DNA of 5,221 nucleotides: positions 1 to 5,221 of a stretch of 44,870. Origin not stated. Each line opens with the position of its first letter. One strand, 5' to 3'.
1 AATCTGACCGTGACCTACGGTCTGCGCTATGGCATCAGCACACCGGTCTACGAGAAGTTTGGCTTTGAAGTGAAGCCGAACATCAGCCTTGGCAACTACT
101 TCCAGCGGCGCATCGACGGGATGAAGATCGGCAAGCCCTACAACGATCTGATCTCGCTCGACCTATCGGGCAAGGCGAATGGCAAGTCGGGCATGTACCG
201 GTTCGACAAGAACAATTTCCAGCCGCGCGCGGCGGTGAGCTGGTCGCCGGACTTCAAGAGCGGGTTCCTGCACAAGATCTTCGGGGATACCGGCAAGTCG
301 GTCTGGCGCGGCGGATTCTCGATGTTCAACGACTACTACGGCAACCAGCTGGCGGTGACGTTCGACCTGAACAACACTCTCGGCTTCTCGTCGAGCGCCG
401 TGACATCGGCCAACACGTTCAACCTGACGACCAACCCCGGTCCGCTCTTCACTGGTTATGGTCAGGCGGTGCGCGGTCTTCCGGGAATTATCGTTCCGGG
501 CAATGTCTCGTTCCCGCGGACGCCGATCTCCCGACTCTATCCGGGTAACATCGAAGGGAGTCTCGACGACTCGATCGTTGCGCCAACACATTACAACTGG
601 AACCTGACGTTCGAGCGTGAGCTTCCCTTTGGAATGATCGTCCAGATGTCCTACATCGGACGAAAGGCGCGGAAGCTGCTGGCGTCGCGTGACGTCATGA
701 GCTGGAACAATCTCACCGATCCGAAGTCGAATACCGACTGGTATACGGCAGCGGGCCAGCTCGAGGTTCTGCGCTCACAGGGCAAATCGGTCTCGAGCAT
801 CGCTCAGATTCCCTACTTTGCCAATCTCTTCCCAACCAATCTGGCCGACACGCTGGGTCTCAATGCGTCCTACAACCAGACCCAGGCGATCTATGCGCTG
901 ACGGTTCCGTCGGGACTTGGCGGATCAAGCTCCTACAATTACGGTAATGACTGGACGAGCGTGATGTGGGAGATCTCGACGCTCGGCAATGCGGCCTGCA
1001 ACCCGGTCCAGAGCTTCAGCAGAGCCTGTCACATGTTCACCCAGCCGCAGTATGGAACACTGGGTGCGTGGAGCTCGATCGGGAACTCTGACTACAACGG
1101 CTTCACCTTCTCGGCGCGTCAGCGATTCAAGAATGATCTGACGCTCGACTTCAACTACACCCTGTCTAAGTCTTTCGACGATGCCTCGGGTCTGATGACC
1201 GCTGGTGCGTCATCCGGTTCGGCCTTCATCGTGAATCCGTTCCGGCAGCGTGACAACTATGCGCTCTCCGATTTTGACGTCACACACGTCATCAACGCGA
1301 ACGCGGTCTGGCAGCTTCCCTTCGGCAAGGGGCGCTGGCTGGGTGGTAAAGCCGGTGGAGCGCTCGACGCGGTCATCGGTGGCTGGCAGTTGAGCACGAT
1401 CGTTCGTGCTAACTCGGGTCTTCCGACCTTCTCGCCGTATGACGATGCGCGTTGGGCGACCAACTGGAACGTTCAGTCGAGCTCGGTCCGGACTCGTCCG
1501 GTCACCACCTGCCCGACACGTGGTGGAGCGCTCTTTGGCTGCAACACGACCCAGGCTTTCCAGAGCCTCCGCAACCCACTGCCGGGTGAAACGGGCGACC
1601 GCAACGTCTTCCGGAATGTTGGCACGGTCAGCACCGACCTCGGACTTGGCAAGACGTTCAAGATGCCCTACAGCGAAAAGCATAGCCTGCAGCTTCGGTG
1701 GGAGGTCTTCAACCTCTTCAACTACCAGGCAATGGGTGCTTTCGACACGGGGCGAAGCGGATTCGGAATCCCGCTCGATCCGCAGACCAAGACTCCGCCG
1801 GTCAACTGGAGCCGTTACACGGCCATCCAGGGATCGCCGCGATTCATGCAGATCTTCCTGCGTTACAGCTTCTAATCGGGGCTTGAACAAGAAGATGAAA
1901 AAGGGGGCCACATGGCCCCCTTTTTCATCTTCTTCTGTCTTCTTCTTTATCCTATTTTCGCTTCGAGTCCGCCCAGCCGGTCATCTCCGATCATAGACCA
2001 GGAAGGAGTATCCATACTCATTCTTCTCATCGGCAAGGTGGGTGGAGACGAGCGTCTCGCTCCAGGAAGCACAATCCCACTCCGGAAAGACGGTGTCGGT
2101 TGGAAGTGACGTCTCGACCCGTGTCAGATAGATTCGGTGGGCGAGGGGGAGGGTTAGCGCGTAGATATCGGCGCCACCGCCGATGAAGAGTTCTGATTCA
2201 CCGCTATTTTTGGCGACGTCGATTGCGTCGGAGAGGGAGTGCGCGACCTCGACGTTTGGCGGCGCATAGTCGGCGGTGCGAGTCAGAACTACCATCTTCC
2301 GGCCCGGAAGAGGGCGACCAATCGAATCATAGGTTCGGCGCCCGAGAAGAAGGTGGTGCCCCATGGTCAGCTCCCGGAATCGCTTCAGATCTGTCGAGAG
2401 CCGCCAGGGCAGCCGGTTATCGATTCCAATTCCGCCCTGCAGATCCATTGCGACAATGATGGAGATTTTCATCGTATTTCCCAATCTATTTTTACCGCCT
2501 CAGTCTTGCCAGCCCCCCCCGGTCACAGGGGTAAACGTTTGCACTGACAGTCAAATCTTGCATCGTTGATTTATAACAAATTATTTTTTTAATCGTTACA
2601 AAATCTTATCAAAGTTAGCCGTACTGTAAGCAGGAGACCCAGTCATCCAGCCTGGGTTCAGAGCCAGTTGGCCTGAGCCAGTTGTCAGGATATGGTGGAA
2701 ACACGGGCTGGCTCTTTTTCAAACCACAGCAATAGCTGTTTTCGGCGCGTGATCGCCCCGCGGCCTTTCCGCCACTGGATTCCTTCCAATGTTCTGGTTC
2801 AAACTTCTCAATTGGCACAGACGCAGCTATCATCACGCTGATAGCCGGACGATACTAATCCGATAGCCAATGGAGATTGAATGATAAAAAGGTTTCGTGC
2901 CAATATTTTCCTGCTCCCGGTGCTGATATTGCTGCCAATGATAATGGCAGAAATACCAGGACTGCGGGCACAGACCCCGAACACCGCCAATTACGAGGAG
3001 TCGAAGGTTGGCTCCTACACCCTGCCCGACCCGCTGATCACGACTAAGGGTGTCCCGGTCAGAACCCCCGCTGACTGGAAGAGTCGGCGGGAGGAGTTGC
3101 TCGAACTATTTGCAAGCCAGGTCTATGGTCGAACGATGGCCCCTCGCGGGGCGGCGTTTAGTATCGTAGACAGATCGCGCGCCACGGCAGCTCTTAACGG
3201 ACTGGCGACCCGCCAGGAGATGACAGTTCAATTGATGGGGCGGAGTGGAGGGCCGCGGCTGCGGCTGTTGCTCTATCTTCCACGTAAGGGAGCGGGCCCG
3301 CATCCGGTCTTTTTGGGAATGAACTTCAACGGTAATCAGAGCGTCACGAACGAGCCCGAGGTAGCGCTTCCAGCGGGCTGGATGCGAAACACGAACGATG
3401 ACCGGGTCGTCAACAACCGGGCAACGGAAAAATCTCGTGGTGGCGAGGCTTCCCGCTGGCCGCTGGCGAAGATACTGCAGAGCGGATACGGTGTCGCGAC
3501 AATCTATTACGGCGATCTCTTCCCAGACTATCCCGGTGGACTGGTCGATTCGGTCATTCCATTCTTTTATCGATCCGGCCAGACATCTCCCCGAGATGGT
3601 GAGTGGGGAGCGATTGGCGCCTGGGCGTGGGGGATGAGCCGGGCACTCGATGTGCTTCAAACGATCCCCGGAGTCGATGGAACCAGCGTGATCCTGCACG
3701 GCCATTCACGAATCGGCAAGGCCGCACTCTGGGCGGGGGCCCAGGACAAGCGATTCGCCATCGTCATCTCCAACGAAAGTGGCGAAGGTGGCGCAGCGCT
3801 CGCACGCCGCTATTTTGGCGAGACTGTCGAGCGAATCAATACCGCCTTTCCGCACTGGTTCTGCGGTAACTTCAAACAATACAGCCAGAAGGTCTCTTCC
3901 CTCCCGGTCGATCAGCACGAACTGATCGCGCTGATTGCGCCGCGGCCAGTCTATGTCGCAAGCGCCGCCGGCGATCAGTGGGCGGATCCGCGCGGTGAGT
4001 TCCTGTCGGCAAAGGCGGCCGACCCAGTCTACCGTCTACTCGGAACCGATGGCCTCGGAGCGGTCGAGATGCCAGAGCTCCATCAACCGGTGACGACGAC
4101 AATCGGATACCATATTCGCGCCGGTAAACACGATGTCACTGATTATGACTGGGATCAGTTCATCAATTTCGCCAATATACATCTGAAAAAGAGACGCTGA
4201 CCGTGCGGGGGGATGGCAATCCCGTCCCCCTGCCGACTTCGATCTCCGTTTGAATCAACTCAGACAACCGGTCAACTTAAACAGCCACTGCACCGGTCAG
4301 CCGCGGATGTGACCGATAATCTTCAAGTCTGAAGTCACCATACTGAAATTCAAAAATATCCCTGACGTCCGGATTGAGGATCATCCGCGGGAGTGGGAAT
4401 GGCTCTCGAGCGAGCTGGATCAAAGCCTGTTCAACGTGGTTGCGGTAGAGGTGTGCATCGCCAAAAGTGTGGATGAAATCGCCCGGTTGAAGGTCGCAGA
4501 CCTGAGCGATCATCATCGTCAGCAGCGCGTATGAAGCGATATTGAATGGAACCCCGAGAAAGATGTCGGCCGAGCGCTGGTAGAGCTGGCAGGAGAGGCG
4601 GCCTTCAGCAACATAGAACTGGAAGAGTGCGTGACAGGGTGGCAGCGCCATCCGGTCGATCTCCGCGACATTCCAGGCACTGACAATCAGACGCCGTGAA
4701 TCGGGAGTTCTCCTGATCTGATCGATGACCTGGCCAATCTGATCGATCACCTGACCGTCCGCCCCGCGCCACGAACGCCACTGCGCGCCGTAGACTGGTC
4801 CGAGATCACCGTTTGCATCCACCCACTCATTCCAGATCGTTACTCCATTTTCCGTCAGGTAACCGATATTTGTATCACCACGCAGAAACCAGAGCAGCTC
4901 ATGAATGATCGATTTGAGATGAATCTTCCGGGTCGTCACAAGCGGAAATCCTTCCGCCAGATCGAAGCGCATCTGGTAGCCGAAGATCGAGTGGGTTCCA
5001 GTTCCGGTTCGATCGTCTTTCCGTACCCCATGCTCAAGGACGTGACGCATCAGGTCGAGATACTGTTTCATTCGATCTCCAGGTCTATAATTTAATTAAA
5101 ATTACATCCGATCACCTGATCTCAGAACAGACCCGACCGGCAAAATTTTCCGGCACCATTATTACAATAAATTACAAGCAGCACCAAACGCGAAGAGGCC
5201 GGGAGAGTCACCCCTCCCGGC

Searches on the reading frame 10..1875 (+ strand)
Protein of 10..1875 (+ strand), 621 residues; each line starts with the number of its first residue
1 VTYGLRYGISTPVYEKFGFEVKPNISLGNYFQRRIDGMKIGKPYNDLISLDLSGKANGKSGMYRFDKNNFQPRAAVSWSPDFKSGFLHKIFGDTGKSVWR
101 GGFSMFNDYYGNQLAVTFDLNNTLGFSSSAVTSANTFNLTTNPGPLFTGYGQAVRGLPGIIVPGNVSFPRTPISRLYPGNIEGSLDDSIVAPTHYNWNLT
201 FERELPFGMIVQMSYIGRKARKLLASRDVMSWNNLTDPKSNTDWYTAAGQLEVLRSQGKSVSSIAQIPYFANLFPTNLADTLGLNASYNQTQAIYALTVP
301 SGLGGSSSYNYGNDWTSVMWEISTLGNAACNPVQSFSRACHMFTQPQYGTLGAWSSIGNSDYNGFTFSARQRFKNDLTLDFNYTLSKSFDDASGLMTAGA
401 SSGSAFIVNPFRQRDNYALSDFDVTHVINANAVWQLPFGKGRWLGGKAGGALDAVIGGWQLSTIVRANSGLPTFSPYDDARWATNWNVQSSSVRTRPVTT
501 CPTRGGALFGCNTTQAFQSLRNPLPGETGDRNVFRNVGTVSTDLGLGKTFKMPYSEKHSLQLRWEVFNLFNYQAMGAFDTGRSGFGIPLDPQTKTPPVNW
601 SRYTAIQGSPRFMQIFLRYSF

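Call 28: search_protein_families(library=pfam, proteins=[window:10-1875:+])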
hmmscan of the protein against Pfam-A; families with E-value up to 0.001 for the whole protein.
window:10-1875:+ (621 aa): 1 family
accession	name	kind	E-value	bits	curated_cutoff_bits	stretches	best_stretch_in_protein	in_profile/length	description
PF25183.1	OMP_b-brl_4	-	6.1e-68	230.5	30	2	341-586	588-825/838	Outer membrane beta barrel domain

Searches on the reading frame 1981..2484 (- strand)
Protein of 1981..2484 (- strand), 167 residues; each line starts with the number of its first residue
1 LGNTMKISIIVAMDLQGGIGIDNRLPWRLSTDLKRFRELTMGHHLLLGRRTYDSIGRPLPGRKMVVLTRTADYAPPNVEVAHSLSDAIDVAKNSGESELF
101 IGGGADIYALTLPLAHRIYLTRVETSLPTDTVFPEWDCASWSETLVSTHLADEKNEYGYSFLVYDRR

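Call 28: search_protein_families(library=pfam, proteins=[window:1981-2484:-])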
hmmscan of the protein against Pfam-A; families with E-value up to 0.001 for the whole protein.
window:1981-2484:- (167 aa): 1 family
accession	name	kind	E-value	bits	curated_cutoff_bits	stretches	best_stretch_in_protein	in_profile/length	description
PF00186.24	DHFR_1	-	4.8e-54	182.8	25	1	6-166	1-159/159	Dihydrofolate reductase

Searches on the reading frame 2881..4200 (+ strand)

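Call 28: search_protein_families(library=pfam, proteins=[window:2881-4200:+])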
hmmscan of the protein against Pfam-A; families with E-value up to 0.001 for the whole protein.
window:2881-4200:+ (439 aa): 1 family
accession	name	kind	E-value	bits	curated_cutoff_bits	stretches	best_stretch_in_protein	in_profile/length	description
PF22244.2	GCE_fung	-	6.7e-34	118.2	27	1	241-388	76-231/231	Glucuronyl esterase, fungi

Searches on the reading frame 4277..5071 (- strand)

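Call 28: search_protein_families(library=pfam, proteins=[window:4277-5071:-])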
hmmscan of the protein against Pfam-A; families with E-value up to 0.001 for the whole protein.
window:4277-5071:- (264 aa): 1 family
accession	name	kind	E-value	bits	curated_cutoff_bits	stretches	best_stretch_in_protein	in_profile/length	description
PF00303.24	Thymidylat_synt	-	2e-125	417.8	24.3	1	2-264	1-266/266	Thymidylate synthase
